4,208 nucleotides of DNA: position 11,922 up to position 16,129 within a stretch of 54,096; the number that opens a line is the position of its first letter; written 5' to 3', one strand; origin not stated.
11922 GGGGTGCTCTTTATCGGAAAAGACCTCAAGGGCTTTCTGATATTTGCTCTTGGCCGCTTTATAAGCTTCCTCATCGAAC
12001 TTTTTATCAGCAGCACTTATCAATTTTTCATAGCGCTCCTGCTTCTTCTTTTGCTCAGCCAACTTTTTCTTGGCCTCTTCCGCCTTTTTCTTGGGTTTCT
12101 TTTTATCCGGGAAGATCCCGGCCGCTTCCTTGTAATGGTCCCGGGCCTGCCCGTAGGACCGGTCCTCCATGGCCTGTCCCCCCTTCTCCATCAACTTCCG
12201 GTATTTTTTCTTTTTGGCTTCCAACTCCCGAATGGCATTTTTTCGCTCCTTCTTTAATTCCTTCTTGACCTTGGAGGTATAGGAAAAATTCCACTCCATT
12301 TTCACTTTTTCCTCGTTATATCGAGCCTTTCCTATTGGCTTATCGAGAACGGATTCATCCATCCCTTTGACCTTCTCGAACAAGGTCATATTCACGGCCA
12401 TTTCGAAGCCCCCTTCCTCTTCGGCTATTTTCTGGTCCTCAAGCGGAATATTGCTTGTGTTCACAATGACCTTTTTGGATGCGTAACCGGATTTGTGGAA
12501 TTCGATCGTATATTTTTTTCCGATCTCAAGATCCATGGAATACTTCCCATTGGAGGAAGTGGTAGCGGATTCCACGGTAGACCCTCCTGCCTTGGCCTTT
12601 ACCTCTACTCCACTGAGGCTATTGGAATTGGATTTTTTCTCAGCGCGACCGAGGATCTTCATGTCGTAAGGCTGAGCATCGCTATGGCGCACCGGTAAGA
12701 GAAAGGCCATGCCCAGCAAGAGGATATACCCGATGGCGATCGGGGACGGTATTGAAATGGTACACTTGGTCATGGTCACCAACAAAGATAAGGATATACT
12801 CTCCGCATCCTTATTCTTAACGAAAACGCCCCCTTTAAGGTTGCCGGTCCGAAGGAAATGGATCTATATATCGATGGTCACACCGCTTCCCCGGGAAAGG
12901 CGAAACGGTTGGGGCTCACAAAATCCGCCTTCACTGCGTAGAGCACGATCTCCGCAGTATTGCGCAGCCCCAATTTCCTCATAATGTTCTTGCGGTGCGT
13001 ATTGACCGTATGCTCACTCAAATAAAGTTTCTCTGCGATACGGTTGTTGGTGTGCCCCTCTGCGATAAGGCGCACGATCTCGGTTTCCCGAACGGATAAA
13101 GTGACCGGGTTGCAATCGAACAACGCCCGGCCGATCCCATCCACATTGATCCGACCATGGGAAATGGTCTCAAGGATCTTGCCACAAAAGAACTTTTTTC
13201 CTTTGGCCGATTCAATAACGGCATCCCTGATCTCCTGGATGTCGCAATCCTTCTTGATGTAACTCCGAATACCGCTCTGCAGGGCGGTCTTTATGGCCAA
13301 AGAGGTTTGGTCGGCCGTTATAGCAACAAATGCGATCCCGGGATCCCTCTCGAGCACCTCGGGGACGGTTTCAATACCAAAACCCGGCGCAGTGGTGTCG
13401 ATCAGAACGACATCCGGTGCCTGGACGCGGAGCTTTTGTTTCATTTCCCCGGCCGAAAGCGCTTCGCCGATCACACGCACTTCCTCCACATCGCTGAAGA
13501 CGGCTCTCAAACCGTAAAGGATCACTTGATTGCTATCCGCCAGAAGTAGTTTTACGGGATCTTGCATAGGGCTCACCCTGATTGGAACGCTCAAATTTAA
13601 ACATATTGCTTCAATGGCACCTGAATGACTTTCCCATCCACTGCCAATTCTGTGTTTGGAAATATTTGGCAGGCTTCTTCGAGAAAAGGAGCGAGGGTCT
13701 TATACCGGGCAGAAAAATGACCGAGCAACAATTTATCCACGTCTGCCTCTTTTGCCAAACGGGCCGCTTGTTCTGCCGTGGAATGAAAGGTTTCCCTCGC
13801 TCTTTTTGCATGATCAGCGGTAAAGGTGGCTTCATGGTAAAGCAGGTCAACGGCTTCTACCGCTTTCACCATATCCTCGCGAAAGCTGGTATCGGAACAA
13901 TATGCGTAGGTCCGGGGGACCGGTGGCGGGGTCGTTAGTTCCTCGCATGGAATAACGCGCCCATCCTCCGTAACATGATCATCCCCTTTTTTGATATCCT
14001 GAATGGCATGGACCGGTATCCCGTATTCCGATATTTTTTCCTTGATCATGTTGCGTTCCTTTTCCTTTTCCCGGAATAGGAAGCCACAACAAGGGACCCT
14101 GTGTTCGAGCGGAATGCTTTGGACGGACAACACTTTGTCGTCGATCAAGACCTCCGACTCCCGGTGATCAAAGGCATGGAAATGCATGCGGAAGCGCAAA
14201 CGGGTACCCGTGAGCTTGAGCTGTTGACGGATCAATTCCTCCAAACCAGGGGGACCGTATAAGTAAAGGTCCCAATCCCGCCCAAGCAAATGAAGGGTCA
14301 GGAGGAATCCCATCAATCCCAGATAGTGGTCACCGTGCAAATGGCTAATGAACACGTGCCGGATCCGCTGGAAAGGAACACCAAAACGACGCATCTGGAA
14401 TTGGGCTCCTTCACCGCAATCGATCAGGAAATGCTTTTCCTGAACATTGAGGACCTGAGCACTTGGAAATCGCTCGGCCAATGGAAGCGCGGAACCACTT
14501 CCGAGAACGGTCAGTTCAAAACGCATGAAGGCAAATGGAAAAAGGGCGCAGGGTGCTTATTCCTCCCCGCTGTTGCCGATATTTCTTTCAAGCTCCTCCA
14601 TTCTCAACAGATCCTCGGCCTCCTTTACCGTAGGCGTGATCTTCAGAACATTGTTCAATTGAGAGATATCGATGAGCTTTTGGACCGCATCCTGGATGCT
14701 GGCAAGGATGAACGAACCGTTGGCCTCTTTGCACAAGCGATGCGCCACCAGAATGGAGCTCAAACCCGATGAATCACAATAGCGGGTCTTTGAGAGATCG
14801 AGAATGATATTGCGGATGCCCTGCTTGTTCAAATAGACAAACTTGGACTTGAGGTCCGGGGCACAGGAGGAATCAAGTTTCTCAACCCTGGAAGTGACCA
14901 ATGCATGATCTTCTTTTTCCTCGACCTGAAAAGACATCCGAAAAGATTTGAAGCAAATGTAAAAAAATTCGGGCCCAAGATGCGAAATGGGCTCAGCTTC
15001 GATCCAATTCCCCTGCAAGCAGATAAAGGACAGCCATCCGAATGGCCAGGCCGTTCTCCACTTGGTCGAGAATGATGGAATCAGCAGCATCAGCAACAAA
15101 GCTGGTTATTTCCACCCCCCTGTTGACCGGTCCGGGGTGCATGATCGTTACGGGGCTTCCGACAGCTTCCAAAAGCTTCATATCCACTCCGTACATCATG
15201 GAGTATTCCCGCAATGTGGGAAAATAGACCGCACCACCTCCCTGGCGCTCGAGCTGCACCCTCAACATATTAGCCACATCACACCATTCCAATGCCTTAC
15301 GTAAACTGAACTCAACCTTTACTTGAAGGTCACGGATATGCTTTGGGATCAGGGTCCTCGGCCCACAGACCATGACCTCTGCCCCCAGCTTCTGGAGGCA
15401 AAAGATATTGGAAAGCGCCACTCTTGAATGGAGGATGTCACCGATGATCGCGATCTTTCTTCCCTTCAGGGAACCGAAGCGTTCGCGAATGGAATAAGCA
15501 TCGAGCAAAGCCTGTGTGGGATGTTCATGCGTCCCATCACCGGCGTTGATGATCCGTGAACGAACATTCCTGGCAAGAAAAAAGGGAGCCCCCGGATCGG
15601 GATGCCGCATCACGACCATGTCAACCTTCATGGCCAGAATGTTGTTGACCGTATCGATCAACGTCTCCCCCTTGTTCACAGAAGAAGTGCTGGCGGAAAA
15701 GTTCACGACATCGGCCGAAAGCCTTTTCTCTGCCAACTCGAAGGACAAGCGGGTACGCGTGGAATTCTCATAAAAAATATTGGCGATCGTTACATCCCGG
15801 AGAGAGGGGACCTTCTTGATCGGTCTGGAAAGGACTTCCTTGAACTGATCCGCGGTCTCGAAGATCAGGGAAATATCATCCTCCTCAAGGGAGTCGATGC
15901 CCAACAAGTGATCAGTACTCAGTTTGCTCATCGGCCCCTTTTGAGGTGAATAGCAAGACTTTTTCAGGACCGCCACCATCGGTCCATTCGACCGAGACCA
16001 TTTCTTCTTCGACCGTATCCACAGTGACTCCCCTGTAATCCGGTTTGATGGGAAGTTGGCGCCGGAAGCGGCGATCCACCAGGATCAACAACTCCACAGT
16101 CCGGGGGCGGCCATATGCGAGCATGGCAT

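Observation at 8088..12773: Giant (~1,560 aa) modular, extremely charged envelope protein with no function I can assign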

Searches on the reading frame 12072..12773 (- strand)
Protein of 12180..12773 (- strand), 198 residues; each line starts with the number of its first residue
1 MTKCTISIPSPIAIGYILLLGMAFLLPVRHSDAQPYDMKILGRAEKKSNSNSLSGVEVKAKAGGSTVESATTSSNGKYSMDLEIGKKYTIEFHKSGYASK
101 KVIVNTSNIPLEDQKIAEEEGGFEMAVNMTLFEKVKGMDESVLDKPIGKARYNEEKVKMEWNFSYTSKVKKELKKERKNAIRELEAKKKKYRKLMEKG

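Call 7: search_protein_families(library=pfam, proteins=[window:12180-12773:-], max_evalue=10)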
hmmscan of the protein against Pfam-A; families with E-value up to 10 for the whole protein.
seq(198 aa): 8 families
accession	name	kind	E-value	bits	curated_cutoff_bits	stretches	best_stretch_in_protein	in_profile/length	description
PF13620.12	CarboxypepD_reg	-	1.8e-07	31.8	32.3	1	42-102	4-64/82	Carboxypeptidase regulatory-like domain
PF13715.12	CarbopepD_reg_2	-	2.3e-05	24.8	32.2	1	46-121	7-79/88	CarboxypepD_reg-like domain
PF17210.9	SdrD_B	-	0.00021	21.9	29.7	1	49-96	20-69/112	SdrD B-like domain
PF08400.16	phage_tail_N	-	0.013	16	26.6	1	65-102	36-72/134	Prophage tail fibre N-terminal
PF19940.4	DUF6402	-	0.016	14.9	26.4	1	140-192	43-100/278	Family of unknown function (DUF6402)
PF22902.2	NOMO1-like_9th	-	0.019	15.2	27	1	52-101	12-64/75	BOS complex subunit NOMO1-like, beta sandwich domain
PF25020.1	TTR_TEN1-4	-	0.069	13.5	27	1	48-105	16-72/86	Teneurin TTR-like domain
PF23155.1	DUF7053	-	0.08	13.1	27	1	151-188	132-169/171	Domain of unknown function (DUF7053)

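Call 38: predict_structure(alignment_id=A2)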
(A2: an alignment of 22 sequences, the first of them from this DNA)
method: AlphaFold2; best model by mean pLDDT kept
length: 200 residues; sequences in the alignment: 22
mean_pLDDT: 94.9   pTM: 0.82
mean pLDDT of the five models: 94.9, 94.8, 94.4, 93.8, 93.2
residues with pLDDT >= 90: 180; 70-90: 18; 50-70: 2; < 50: 0
segments of 3 or more residues with pLDDT < 50: none
pLDDT, mean of each block of 10 residues (from residue 1): 89 93 98 98 97 98 97 94 88 96 89 96 94 93 92 97 98 98 96 97
secondary structure, 60 per line:
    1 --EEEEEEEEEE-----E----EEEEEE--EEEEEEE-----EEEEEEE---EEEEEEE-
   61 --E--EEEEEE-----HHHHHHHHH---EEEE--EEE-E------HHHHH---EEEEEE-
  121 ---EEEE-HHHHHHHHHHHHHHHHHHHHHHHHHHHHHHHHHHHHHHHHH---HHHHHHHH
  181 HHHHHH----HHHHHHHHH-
elements in order: E3-12 E23-28 E31-37 E43-49 E53-59 E66-71 H77-85 E89-92 E95-97 H106-110 E114-119 E124-127 H129-169 H173-186 H191-199

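Call 42: fold_search(model_id=the predicted structure, library=pdb)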
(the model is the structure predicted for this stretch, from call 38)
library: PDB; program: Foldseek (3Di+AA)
matches with E <= 10: 1168; with E <= 0.001: 49
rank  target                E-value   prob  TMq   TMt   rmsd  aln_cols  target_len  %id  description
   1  4v4c_B                9.0e-06  1.00  0.33  0.25   2.7        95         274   18  Crystal Structure of Pyrogallol-Phloroglucinol Transhydroxylase from Pelobacter acidigallici (released 2014-07-09)
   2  8fia_A                1.0e-05  1.00  0.37  0.05   2.8       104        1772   13  The structure of fly Teneurin self assembly (released 2023-05-03)
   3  5aq0_B                2.2e-05  1.00  0.34  0.77   2.7        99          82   15  The structure of the Transthyretin-like domain of the first catalytic domain of the HUMAN Carboxypeptidase D (released 2016-09-28)
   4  2boy_F                2.2e-05  1.00  0.36  0.29   6.7       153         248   12  Crystal structure of 3-ChloroCatechol 1,2-Dioxygenase from Rhodococcus Opacus 1CP (released 2006-08-24)
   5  9h68_A                4.4e-05  1.00  0.37  0.19   4.8       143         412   10  Crystal Structure of the spore gernation lytic transglycosylase SleC from Clostridioides difficile in its zymogenic fo (released 2025-02-12)
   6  9h68_B                4.7e-05  1.00  0.36  0.18   3.7       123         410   11  Crystal Structure of the spore gernation lytic transglycosylase SleC from Clostridioides difficile in its zymogenic fo (released 2025-02-12)
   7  2nsm                  4.9e-05  1.00  0.35  0.19   3.1        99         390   19  Crystal structure of the human carboxypeptidase N (Kininase I) catalytic domain (released 2007-04-24)
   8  9h68_C                5.3e-05  1.00  0.34  0.18   4.4       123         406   10  Crystal Structure of the spore gernation lytic transglycosylase SleC from Clostridioides difficile in its zymogenic fo (released 2025-02-12)
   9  9h68_D                5.9e-05  1.00  0.32  0.17   5.5       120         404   12  Crystal Structure of the spore gernation lytic transglycosylase SleC from Clostridioides difficile in its zymogenic fo (released 2025-02-12)
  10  8bdw_A                6.3e-05  1.00  0.35  0.67   3.7       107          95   13  Crystal structure of CnaB2 domain from Lactobacillus plantarum (released 2023-02-22)
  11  8bdw_H                6.3e-05  1.00  0.35  0.66   4.1       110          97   14  Crystal structure of CnaB2 domain from Lactobacillus plantarum (released 2023-02-22)
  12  2boy_C                8.1e-05  1.00  0.37  0.30   7.3       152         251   13  Crystal structure of 3-ChloroCatechol 1,2-Dioxygenase from Rhodococcus Opacus 1CP (released 2006-08-24)
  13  5umh_B                8.6e-05  1.00  0.37  0.25   9.6       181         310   12  Crystal Structure of Catechol 1,2-dioxygenase protein from Burkholderia multivorans (released 2017-02-15)
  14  3is1                  9.1e-05  1.00  0.36  0.19   1.9       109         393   16  Crystal structure of functional region of UafA from Staphylococcus saprophyticus in C2 form at 2.45 angstrom resolution (released 2010-09-08)
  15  4uzg                  9.1e-05  1.00  0.31  0.23   6.1       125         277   17  Crystal structure of group B streptococcus pilus 2b backbone protein SAK_1440 (released 2015-05-13)
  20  9hfj                  1.7e-04  1.00  0.33  0.77   4.0        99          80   15  Crystal structure of the NTE domain of SusCdex (BT3090) dextran transporter (released 2025-11-26)
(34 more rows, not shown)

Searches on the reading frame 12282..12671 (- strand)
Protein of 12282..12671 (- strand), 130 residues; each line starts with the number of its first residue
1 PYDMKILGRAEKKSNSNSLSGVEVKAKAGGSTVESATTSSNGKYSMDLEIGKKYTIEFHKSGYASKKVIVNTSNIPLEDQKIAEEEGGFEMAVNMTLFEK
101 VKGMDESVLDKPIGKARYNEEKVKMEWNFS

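Call 63: find_homologous_proteins(query=A4, max_evalue=0.001)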
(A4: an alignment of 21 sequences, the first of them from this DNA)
Query A4 (21 sequences): 561 candidates shared short words with the query, none scored E <= 0.001.

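Call 65: search_solved_structures(query=A4, max_evalue=1)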
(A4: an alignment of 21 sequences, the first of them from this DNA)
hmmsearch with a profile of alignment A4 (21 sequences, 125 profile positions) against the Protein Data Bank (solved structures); distinct sequences matched with E-value up to 1: 17.
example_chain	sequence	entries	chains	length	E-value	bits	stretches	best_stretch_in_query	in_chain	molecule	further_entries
10ps_A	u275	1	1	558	5.7e-10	42.3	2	12-65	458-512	Serine-aspartate repeat-containing protein D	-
9c7v_B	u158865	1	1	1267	6.2e-08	35.8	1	18-68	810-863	BOS complex subunit NOMO2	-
4v4c_B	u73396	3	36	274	0.0022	21.1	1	17-73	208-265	Pyrogallol hydroxytransferase small subunit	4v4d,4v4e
4wi0_B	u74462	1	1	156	0.0028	20.7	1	32-69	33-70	Cellulosomal scaffoldin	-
4u3s_B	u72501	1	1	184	0.0054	19.8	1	32-69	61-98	Cellulosomal scaffoldin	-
1d2p_A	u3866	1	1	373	0.067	16.3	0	11-47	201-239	COLLAGEN ADHESIN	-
9hfj_A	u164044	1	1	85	0.089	15.9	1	3-73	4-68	SusC homolog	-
2mct_A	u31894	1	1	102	0.12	15.5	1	23-58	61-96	Uncharacterized protein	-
3is1_X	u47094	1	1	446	0.19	14.8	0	13-64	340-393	Uro-adherence factor A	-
3irp_X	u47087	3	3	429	0.19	14.8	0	13-64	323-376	Uro-adherence factor A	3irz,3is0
5k39_B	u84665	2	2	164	0.19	14.8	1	30-73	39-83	Dockerin module from a protein of unknown function | Ig domain protein group 2 domain protein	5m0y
2g2n_A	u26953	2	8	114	0.3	14.1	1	8-67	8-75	Transthyretin-like protein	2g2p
2igl_A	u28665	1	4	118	0.33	14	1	8-67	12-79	Transthyretin-like protein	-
2h0e_A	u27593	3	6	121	0.36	13.9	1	9-65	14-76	Transthyretin-like protein pucM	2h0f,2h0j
6ytc_A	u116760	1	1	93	0.43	13.7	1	5-58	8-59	TonB-dependent receptor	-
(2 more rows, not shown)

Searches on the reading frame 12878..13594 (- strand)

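Call 3: search_protein_families(library=pfam, proteins=[window:12878-13594:-], max_evalue=0.1)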
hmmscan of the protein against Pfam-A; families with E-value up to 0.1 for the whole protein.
window:12878-13594:- (238 aa): 7 families
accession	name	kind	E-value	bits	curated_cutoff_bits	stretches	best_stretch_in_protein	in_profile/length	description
PF00196.25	GerE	-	6.1e-19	67.8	23.5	1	165-220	2-57/57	Bacterial regulatory proteins, luxR family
PF00072.30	Response_reg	-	2.3e-12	47.5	30.2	1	17-126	2-110/111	Response regulator receiver domain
PF13384.12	HTH_23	-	0.0053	17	24.6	1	172-203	9-40/50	Homeodomain-like domain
PF08281.18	Sigma70_r4_2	-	0.0069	16.4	25.7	1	166-208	11-54/54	Sigma-70, region 4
PF04545.22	Sigma70_r4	-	0.027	14.4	24.1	1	165-208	4-48/50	Sigma-70, region 4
PF13551.12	HTH_29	-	0.028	15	28.1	1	172-202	3-34/64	Winged helix-turn helix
PF13412.12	HTH_24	-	0.066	13.2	21.9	0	180-202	17-39/48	Winged helix-turn-helix DNA-binding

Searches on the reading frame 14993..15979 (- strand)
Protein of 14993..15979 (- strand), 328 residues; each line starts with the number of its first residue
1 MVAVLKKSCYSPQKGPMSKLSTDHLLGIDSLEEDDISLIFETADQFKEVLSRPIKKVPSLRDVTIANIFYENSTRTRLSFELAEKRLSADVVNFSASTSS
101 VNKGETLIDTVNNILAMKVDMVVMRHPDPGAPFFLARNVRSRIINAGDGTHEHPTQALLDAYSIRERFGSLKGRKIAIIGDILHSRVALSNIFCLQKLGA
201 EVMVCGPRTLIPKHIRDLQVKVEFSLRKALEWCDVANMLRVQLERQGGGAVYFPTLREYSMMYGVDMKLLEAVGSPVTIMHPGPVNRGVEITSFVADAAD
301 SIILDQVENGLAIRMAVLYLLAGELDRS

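Call 73: search_protein_families(library=pfam, proteins=[window:14993-15979:-], max_evalue=0.00001)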
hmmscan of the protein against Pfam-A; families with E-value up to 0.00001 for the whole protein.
window:14993-15979:- (328 aa): 2 families
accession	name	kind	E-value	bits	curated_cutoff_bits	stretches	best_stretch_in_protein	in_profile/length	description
PF02729.26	OTCace_N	-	3.7e-42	144.3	29.9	1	24-166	2-148/148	Aspartate/ornithine carbamoyltransferase, carbamoyl-P binding domain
PF00185.30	OTCace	-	2.4e-22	80.1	29.4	1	172-321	1-157/157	Aspartate/ornithine carbamoyltransferase, Asp/Orn binding domain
